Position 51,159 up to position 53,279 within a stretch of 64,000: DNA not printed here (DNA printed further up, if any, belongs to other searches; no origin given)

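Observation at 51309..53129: Lon-like protease with a dead-looking AAA+ motor but intact Ser-Lys dyad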

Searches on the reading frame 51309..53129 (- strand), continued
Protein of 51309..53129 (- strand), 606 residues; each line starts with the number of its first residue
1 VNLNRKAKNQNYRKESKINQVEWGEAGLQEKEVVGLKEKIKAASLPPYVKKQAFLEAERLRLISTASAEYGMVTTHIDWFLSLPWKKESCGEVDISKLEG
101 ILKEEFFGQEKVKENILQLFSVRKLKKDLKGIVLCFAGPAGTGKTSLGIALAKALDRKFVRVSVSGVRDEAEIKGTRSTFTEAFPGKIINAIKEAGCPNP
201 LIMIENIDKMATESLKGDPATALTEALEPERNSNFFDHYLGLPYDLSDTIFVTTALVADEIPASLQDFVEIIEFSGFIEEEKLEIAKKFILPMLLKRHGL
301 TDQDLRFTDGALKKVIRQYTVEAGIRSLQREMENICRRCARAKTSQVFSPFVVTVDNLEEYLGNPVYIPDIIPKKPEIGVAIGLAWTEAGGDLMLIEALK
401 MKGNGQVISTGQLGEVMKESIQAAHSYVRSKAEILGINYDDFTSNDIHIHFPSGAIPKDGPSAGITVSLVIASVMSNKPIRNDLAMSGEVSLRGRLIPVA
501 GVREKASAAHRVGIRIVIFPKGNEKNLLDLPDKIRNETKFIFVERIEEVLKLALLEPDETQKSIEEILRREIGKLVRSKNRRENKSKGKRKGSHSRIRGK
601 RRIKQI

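Call 30: find_related_loci(query=window:51309-53129:-, collection=genome_contigs, flank=6000)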
Query window:51309-53129:- (606 aa) in genome_contigs; peptide patterns used: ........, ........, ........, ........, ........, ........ (x = any residue, [..] = any of these).
415 stretches matched a pattern; 262 encode a relative of the query (tblastn E <= 1e-3); the best 80 are kept; 80 distinct loci.
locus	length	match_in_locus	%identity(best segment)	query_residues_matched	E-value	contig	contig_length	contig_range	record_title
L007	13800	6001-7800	83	2-601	0e+0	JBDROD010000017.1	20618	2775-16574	MAG: Candidatus Zixiibacteriota bacterium isolate MEGAHIT-group-1.93 k141_13270607, whole genome shotgun sequence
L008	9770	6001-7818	79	2-602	0e+0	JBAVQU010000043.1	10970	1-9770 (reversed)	MAG: Candidatus Zixiibacteriota bacterium isolate MFD02350_ilm_asm_bin5 k127_24961, whole genome shotgun sequence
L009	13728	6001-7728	81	2-577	0e+0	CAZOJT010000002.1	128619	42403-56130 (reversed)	MAG TPA_asm: uncultured Ignavibacteria bacterium isolate binchicken_co89_550 genome assembly, contig: NODE_79_length_128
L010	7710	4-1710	82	14-582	0e+0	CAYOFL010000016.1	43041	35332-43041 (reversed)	MAG TPA_asm: uncultured Ignavibacteria bacterium isolate binchicken_co211_253 genome assembly, contig: NODE_477_length_4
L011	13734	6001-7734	80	2-579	0e+0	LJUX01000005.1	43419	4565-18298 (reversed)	MAG: candidate division Zixibacteria bacterium SM23_73_3 WORSMTZ_814, whole genome shotgun sequence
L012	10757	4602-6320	79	10-582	0e+0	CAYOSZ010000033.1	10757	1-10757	MAG TPA_asm: uncultured Ignavibacteria bacterium isolate SRP214966_co2_364 genome assembly, contig: NODE_10658_length_10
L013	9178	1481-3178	79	22-587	0e+0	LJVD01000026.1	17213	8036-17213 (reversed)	MAG: candidate division Zixibacteria bacterium SM1_73 WOR1_30_36_2905, whole genome shotgun sequence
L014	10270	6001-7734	79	2-577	0e+0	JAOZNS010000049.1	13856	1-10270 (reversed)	MAG: Candidatus Zixiibacteriota bacterium isolate GMC4.concoct.267_sub GMC4_5515_length_13856_cov_6.127310, whole genome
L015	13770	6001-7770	77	2-591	0e+0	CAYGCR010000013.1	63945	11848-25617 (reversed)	MAG TPA_asm: uncultured Ignavibacteria bacterium isolate ERP108616_co2_224 genome assembly, contig: NODE_404_length_6394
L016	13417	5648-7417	75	2-591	0e+0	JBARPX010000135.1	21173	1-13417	MAG: Candidatus Zixiibacteriota bacterium isolate MFD13424_ilm_asm_bin49 k127_221726, whole genome shotgun sequence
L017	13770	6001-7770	75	2-591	0e+0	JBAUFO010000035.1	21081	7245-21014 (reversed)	MAG: Candidatus Zixiibacteriota bacterium isolate MFD13088_ilm_asm_bin32 k127_250305, whole genome shotgun sequence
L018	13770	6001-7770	75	2-591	0e+0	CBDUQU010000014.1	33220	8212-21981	MAG TPA_asm: uncultured bacterium isolate SRR22302359_binner13_Refined_3 genome assembly, contig: ERZ25073601.115, whole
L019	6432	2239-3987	73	2-575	0e+0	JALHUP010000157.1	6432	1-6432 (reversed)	MAG: Candidatus Zixiibacteriota bacterium isolate PFL53 seq_1101517, whole genome shotgun sequence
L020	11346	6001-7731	52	1-581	0e+0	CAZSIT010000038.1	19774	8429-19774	MAG TPA_asm: uncultured Ignavibacteria bacterium isolate SRP119689_co1_142 genome assembly, contig: NODE_3689_length_197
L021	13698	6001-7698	48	22-591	0e+0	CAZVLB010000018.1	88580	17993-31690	MAG TPA_asm: uncultured Ignavibacteria bacterium isolate SRP141376_co2_208 genome assembly, contig: NODE_663_length_8858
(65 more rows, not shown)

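Call 33: list_cluster_members(proteins=[P0026, P0114, P0118, P0111, P0099, P0064, P0089, P0107, P0088, P0067])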
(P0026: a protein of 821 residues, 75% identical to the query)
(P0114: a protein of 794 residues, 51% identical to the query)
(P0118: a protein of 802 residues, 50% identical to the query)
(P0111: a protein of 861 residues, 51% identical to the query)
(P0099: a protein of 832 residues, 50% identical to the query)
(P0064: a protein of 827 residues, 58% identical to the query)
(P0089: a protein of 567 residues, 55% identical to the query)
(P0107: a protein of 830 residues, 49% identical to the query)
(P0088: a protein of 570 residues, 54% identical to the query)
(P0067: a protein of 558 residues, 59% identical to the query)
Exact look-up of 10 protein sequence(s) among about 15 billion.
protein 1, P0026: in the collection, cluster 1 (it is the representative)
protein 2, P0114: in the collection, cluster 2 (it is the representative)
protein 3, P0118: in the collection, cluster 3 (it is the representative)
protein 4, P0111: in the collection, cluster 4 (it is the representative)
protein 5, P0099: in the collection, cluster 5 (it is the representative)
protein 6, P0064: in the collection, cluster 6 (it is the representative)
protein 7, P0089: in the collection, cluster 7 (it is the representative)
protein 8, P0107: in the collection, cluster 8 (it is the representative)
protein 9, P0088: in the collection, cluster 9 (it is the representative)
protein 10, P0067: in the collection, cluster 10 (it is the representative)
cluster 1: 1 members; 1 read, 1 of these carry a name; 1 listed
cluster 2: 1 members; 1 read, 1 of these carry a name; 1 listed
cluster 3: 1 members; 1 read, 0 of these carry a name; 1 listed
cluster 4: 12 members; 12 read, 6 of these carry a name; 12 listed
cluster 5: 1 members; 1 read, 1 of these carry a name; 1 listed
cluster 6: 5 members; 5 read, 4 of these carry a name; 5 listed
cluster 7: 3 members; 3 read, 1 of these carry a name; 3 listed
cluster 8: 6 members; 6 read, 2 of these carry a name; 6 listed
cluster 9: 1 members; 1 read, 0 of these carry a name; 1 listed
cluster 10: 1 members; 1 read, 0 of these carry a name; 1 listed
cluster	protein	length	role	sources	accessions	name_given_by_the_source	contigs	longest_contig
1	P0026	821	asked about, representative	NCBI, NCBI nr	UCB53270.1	MAG: endopeptidase La [Candidatus Zixiibacteriota bacterium] | MAG: endopeptidase La [candidate division Zixibacteria bacterium]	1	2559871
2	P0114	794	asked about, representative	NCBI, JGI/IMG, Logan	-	ATP-dependent Lon protease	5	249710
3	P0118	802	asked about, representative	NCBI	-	-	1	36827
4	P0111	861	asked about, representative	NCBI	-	-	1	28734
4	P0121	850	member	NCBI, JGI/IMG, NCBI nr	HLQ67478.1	MAG TPA: endopeptidase La [Candidatus Limnocylindrales bacterium] | endopeptidase La [Candidatus Limnocylindrales bacterium]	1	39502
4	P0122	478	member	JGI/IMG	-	ATP-dependent Lon protease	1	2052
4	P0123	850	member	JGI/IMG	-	ATP-dependent Lon protease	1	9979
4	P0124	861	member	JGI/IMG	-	ATP-dependent Lon protease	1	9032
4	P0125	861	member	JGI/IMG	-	ATP-dependent Lon protease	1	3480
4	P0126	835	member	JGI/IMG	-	ATP-dependent Lon protease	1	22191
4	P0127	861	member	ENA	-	-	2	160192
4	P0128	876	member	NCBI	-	-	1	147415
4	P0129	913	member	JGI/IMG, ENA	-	-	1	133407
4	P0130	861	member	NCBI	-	-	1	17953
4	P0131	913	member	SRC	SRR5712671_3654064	-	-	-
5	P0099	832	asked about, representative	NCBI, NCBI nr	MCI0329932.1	MAG: endopeptidase La [candidate division Zixibacteria bacterium] | endopeptidase La [candidate division Zixibacteria bacterium]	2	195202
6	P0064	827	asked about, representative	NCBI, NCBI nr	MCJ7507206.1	MAG: endopeptidase La [candidate division Zixibacteria bacterium] | endopeptidase La [candidate division Zixibacteria bacterium]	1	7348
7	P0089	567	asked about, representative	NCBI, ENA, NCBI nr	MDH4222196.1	MAG: AAA family ATPase [candidate division Zixibacteria bacterium] | AAA family ATPase [candidate division Zixibacteria bacterium]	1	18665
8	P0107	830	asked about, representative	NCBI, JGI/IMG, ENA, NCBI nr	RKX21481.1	MAG: endopeptidase La [Candidatus Zixiibacteriota bacterium] | MAG: endopeptidase La [candidate division Zixibacteria bacterium]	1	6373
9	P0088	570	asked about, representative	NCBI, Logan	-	-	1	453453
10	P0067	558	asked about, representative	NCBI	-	-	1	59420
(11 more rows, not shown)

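Call 34: search_protein_representatives(protein=window:51309-53129:-)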
Query: 606 residues. Proteins with E-value up to 0.001 (for the whole library): 29840; up to 1e-10: 16765; up to 1e-30: 5515. The best 150 are listed.
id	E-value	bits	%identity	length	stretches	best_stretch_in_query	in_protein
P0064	1.7e-222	756.4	57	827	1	4-596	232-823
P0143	9.3e-190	648.3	40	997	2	43-555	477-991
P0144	2.5e-179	613.8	35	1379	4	43-556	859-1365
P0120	1.6e-175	601.3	50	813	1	22-590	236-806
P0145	1.7e-172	591.3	38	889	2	41-567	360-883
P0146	1.3e-171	588.4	40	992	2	54-556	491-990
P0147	5.8e-171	586.2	39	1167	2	32-559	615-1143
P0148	1.2e-170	585.2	45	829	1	13-597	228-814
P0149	6.0e-170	582.9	45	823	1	5-594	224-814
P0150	1.5e-169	581.6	41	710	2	36-521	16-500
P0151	5.8e-169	579.6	46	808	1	30-596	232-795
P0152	1.0e-168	578.8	36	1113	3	92-555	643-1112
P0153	2.0e-168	577.9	37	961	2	39-562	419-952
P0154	5.2e-168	576.5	47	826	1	2-601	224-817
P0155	4.6e-167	573.3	37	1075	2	50-552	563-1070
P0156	7.8e-165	566.0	49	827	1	12-559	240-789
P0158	6.1e-164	563.0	46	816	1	5-555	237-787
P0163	1.9e-158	544.9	47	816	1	10-555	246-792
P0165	4.6e-158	543.7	45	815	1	12-584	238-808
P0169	8.9e-155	532.8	48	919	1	12-554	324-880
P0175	6.2e-151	520.1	45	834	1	10-555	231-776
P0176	1.6e-150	518.7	45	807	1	12-559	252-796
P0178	4.2e-150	517.3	45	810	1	8-560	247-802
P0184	8.6e-148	509.7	46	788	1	30-563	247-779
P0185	1.5e-146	505.6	45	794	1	21-554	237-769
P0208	3.0e-142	491.4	46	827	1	17-559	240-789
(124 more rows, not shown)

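Call 38: find_encoding_contigs(protein=P0114, flank=3000, max_places=6)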
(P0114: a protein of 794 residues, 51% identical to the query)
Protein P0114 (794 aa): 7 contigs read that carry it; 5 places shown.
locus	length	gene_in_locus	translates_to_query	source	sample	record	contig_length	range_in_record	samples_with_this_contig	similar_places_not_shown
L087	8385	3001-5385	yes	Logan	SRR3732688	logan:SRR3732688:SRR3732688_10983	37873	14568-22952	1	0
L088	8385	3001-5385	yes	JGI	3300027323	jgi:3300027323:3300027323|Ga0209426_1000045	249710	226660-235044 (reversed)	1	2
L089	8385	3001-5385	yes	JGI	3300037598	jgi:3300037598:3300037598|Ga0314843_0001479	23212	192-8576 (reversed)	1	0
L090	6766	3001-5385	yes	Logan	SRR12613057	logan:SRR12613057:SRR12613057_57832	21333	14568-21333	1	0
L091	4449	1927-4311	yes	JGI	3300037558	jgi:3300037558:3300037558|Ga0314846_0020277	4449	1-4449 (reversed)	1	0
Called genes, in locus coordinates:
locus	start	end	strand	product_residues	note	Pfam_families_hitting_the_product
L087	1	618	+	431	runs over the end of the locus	PF03447:NAD_binding_3, PF00742:Homoserine_dh, PF01842:ACT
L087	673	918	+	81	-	PF01206:TusA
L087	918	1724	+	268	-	PF00899:ThiF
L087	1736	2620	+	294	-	PF00483:NTP_transferase, PF12804:NTP_transf_3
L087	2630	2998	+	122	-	PF00011:HSP20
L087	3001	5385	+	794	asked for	PF02190:LON_substr_bdg, PF00004:AAA, PF07724:AAA_2 (weak), PF07728:AAA_5 (weak), PF22667:Lon_lid, PF05362:Lon_C, PF13541:ChlI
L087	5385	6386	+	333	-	PF00586:AIRS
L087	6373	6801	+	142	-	PF09835:DUF2062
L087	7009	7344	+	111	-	-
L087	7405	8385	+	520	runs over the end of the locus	PF02310:B12-binding, PF04055:Radical_SAM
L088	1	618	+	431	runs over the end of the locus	PF03447:NAD_binding_3, PF00742:Homoserine_dh, PF01842:ACT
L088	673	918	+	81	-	PF01206:TusA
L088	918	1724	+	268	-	PF00899:ThiF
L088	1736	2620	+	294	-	PF00483:NTP_transferase, PF12804:NTP_transf_3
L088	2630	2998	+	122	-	PF00011:HSP20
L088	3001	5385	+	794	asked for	PF02190:LON_substr_bdg, PF00004:AAA, PF07724:AAA_2 (weak), PF07728:AAA_5 (weak), PF22667:Lon_lid, PF05362:Lon_C, PF13541:ChlI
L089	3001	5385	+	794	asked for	PF02190:LON_substr_bdg, PF00004:AAA, PF07724:AAA_2 (weak), PF07728:AAA_5 (weak), PF22667:Lon_lid, PF05362:Lon_C, PF13541:ChlI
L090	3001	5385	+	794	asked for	PF02190:LON_substr_bdg, PF00004:AAA, PF07724:AAA_2 (weak), PF07728:AAA_5 (weak), PF22667:Lon_lid, PF05362:Lon_C, PF13541:ChlI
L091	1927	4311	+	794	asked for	PF02190:LON_substr_bdg, PF00004:AAA, PF07724:AAA_2 (weak), PF07728:AAA_5 (weak), PF22667:Lon_lid, PF05362:Lon_C, PF13541:ChlI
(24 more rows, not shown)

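Call 39: find_encoding_contigs(protein=P0010, flank=3000, max_places=6)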
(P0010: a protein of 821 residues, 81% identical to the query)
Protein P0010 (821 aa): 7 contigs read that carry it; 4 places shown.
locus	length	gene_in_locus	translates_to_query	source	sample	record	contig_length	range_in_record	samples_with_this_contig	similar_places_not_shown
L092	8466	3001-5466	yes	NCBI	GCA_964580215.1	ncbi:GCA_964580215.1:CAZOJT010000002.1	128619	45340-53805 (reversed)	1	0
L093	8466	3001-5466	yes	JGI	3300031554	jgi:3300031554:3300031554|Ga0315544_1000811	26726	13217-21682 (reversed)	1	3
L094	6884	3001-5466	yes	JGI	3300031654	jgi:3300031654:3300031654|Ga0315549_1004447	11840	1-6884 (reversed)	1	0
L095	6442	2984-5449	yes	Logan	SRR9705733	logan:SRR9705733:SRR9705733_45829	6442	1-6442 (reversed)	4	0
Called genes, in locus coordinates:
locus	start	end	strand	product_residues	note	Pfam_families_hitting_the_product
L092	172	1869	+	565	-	PF03485:Arg_tRNA_synt_N, PF00750:tRNA-synt_1d, PF05746:DALR_1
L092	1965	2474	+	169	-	-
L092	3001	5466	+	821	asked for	PF02190:LON_substr_bdg, PF05496:RuvB_N (faint), PF00004:AAA, PF22667:Lon_lid, PF05362:Lon_C, PF13541:ChlI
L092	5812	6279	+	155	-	PF00072:Response_reg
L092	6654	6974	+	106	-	-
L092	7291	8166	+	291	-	PF00512:HisKA, PF02518:HATPase_c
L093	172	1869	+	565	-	PF03485:Arg_tRNA_synt_N, PF00750:tRNA-synt_1d, PF05746:DALR_1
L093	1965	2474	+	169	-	-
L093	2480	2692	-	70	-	-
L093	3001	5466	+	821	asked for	PF02190:LON_substr_bdg, PF05496:RuvB_N (faint), PF00004:AAA, PF22667:Lon_lid, PF05362:Lon_C, PF13541:ChlI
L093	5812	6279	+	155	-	PF00072:Response_reg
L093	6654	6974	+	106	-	-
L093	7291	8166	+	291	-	PF00512:HisKA, PF02518:HATPase_c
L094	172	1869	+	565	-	PF03485:Arg_tRNA_synt_N, PF00750:tRNA-synt_1d, PF05746:DALR_1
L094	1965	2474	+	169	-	-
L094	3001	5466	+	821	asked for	PF02190:LON_substr_bdg, PF05496:RuvB_N (faint), PF00004:AAA, PF22667:Lon_lid, PF05362:Lon_C, PF13541:ChlI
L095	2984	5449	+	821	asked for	PF02190:LON_substr_bdg, PF05496:RuvB_N (faint), PF00004:AAA, PF22667:Lon_lid, PF05362:Lon_C, PF13541:ChlI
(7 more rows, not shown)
